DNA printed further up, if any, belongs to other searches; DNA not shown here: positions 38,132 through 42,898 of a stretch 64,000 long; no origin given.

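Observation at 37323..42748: Paralogous surface-protein cluster; the giant ORF contains an in-frame 'TM anchor + RRSS tail + second signal peptide' junction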

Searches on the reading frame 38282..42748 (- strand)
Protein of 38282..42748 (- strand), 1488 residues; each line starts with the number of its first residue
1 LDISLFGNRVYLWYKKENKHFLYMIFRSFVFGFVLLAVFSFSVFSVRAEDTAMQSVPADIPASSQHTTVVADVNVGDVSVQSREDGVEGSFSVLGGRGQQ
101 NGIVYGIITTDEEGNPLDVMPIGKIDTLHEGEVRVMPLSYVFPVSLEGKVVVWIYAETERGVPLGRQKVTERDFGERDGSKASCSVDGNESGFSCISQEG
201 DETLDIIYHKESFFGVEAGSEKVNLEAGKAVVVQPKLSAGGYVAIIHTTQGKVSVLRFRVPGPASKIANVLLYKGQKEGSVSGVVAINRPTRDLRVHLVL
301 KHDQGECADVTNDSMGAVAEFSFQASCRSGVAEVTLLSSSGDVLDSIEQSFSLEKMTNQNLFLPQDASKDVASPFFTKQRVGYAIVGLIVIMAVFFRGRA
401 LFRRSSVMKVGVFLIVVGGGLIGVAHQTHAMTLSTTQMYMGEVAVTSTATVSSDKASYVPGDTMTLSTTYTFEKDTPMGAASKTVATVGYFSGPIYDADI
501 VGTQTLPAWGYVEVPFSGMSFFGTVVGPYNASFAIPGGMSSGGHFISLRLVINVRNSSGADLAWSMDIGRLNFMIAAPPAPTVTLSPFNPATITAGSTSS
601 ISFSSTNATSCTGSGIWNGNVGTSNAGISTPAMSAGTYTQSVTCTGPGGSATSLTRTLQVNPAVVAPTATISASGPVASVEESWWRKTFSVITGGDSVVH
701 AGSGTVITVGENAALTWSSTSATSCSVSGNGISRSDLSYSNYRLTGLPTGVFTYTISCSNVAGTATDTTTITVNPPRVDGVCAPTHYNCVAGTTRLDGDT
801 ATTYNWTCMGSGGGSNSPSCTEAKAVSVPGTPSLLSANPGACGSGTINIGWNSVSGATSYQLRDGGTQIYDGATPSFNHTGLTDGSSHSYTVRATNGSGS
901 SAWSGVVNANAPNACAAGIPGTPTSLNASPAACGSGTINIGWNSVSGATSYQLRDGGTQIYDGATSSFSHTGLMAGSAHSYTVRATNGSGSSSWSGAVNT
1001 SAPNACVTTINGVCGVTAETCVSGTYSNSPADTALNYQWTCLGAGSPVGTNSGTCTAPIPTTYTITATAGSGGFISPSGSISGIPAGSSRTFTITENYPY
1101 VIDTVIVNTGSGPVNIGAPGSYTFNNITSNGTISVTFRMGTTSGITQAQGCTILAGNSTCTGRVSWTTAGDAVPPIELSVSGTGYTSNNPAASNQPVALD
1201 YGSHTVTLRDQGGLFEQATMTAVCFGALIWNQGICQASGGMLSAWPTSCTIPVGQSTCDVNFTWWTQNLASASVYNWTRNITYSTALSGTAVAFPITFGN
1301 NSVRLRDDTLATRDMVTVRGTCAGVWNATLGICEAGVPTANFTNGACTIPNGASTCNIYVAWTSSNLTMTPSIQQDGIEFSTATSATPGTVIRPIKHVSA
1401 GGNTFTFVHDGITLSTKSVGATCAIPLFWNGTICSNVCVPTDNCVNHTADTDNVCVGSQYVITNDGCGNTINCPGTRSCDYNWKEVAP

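Call 4: search_protein_families(library=pfam, proteins=[window:38282-42748:-], max_evalue=1)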
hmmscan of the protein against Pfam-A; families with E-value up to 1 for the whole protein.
window:38282-42748:- (1488 aa): 3 families
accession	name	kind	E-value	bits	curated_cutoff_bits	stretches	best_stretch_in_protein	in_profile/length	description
PF00041.27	fn3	-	0.0011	19.6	25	0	932-1000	10-83/84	Fibronectin type III domain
PF24421.1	Ig_J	-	0.044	14.3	29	1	732-772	58-98/104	Tip attachment protein J, Ig-like domain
PF03380.19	DUF282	-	0.085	13.2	22.8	1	803-828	8-33/38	Caenorhabditis protein of unknown function, DUF282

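Call 5: search_protein_families(library=ncbifam, proteins=[window:38282-42748:-], max_evalue=1)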
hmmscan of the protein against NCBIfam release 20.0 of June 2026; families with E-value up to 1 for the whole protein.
window:38282-42748:- (1488 aa): 1 family
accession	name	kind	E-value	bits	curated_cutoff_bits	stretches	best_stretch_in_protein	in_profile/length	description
TIGR03000.1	plancto_dom_1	domain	0.023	14.6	43.1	0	868-895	22-49/75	TIGR03000 domain-containing protein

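Call 14: list_cluster_members(proteins=[P0001, window:38282-42679:-, window:42866-44815:-, window:44953-46350:-])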
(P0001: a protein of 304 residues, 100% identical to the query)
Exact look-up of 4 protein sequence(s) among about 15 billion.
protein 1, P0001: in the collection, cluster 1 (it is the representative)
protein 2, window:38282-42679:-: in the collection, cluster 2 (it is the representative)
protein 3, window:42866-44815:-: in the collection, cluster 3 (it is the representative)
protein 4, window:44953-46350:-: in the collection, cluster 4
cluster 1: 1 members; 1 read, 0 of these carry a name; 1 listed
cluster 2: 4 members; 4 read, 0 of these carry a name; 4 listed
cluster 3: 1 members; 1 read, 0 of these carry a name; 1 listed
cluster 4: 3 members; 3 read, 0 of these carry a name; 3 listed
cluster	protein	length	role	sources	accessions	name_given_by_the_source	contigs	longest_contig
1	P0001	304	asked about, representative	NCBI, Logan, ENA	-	-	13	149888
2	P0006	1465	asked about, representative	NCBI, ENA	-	-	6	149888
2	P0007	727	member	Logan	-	-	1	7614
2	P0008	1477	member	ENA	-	-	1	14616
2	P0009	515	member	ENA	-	-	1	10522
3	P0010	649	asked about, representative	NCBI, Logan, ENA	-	-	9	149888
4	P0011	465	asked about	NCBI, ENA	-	-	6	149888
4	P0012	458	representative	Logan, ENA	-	-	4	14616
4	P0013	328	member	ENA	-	-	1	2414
